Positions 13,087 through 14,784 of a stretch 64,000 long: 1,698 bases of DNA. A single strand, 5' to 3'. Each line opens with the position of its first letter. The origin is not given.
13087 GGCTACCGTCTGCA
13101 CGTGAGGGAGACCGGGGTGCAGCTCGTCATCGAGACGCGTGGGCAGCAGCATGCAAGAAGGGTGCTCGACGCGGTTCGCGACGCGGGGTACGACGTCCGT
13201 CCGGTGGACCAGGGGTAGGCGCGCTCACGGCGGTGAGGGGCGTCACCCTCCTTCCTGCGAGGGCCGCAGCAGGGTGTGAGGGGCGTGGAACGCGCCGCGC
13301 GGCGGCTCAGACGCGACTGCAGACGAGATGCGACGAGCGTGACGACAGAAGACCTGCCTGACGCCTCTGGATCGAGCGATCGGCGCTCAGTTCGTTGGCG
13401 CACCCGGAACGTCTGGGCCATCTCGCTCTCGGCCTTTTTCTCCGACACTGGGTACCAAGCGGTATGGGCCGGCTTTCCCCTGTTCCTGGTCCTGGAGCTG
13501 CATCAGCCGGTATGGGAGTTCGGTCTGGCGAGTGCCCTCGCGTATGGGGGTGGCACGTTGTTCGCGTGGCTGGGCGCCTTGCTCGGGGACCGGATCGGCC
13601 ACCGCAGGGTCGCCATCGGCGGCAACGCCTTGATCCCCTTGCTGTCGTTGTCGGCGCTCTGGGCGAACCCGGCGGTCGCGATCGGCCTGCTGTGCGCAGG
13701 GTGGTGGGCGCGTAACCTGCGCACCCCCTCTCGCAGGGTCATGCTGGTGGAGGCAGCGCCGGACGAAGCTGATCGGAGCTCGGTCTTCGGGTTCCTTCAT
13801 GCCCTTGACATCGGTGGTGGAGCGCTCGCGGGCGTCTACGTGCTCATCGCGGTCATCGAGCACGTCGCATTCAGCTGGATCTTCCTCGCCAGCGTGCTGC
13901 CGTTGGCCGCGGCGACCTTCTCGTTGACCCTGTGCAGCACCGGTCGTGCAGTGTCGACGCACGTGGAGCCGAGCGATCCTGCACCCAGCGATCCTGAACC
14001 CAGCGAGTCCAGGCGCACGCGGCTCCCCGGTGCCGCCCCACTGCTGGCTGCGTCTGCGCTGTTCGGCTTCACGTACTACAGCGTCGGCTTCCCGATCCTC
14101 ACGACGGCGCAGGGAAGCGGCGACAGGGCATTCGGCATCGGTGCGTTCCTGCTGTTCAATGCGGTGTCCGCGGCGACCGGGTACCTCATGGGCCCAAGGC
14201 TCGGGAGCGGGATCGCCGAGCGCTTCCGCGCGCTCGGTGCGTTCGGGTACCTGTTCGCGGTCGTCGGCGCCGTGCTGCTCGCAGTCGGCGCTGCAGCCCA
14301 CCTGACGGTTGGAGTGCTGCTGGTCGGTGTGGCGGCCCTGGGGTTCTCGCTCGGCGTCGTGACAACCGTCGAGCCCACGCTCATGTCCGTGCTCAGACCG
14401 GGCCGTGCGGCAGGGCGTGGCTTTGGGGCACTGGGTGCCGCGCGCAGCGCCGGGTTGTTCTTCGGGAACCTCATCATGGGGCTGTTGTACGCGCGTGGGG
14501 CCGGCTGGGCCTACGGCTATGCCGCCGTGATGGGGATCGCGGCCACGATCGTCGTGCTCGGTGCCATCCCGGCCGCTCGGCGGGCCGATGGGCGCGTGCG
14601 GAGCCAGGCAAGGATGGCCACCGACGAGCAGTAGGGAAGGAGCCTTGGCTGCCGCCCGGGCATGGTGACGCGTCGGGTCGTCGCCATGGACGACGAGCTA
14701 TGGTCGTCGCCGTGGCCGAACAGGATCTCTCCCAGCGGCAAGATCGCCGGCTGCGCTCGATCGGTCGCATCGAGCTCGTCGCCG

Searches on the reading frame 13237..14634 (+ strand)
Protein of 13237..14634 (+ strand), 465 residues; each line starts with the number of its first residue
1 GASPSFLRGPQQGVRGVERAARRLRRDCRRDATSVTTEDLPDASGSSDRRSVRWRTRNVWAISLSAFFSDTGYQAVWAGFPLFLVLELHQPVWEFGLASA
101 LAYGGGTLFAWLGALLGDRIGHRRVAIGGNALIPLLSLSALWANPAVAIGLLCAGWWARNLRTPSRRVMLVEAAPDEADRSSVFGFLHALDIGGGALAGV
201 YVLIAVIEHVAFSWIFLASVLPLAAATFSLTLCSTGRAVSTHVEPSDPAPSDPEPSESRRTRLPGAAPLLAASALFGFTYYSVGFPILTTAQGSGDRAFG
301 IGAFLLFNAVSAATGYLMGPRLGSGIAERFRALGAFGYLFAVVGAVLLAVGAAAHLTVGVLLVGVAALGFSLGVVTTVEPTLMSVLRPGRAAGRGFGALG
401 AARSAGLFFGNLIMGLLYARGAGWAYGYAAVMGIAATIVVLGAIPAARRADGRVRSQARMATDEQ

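Call 73: search_protein_families(library=pfam, proteins=[window:13237-14634:+], max_evalue=0.00001)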
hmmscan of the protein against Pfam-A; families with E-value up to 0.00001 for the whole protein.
window:13237-14634:+ (465 aa): 1 family
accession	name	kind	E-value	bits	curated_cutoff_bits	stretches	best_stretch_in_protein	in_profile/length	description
PF07690.21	MFS_1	-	2e-21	76.7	33.4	1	63-410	2-346/347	Major Facilitator Superfamily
